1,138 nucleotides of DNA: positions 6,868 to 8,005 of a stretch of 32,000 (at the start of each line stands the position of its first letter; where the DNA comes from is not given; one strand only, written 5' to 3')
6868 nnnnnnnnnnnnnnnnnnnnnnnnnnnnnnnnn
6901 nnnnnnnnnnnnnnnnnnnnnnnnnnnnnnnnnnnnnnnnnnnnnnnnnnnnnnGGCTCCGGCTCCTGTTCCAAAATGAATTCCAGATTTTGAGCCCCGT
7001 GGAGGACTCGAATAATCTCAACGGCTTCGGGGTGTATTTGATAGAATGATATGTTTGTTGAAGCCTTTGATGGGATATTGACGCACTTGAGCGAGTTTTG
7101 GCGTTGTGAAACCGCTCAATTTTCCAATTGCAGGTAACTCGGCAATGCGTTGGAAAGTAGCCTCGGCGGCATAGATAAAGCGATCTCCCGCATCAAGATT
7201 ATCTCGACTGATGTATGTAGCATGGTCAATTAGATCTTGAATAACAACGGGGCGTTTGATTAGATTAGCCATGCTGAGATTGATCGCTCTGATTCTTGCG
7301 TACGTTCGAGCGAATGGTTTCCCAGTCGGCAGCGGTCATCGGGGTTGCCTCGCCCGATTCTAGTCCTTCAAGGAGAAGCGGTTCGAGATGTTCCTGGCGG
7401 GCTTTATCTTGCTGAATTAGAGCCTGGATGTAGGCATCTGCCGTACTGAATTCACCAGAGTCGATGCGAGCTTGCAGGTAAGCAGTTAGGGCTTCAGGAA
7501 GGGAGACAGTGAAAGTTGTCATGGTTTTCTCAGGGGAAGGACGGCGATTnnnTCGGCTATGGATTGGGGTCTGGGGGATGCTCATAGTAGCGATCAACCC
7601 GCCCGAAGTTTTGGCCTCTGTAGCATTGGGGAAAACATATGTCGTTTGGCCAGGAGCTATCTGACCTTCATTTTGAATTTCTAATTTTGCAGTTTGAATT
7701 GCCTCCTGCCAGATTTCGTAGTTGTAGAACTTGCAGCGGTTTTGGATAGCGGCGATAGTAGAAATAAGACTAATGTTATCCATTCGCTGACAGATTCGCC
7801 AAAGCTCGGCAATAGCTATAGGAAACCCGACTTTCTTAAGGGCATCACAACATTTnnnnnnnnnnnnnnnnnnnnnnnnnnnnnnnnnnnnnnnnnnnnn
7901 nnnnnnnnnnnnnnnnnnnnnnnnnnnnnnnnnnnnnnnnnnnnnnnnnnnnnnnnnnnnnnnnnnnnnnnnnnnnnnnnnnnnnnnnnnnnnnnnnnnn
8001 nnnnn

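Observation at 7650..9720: In-frame AT-rich, HIP1-free cassette encoding the HEAT sensor inside an otherwise GC-rich NACHT gene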

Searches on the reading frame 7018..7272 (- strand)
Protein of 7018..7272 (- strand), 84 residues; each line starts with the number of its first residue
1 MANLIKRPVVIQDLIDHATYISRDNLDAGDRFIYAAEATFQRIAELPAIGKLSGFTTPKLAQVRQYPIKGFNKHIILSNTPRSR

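Call 103: search_protein_families(library=ncbifam, proteins=[window:7018-7272:-], max_evalue=0.01)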
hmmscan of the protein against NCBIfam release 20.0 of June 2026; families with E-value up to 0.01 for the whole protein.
window:7018-7272:- (84 aa): 0 families

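Call 104: search_protein_families(library=pfam, proteins=[window:7018-7272:-], max_evalue=0.01)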
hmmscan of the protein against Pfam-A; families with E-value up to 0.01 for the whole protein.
window:7018-7272:- (84 aa): 1 family
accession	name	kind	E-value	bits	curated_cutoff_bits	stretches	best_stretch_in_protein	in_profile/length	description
PF05016.21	ParE_toxin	-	2.2e-05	25.4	23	1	8-75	5-66/89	ParE toxin of type II toxin-antitoxin system, parDE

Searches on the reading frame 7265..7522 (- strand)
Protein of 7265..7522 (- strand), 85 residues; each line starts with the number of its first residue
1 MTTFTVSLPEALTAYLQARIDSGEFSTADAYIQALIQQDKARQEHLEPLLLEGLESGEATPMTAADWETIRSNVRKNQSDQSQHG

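Call 103: search_protein_families(library=ncbifam, proteins=[window:7265-7522:-], max_evalue=0.01)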
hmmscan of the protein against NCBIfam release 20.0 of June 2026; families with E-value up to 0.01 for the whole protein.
window:7265-7522:- (85 aa): 1 family
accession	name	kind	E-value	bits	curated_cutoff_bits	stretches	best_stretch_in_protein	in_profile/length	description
TIGR02606.1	antidote_CC2985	hypoth_equivalog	1.9e-12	47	46.2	1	4-67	2-68/70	type II toxin-antitoxin system ParD family antitoxin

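Call 104: search_protein_families(library=pfam, proteins=[window:7265-7522:-], max_evalue=0.01)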
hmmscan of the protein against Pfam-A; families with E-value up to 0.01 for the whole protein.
window:7265-7522:- (85 aa): 1 family
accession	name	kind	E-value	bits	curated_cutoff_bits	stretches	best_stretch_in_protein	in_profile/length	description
PF03693.20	ParD_antitoxin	-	0.0086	16.9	21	0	6-62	7-66/81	Bacterial antitoxin of ParD toxin-antitoxin type II system and RHH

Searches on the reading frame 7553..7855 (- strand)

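Call 63: search_protein_families(library=pfam, proteins=[window:7553-7855:-], max_evalue=1)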
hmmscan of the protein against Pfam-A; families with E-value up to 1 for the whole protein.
seq(101 aa): 1 family
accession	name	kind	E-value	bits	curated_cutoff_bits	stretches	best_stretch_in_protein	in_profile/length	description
PF22728.1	NCH1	-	0.0093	16.2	27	1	25-71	44-88/173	NACHT C-terminal Helical domain 1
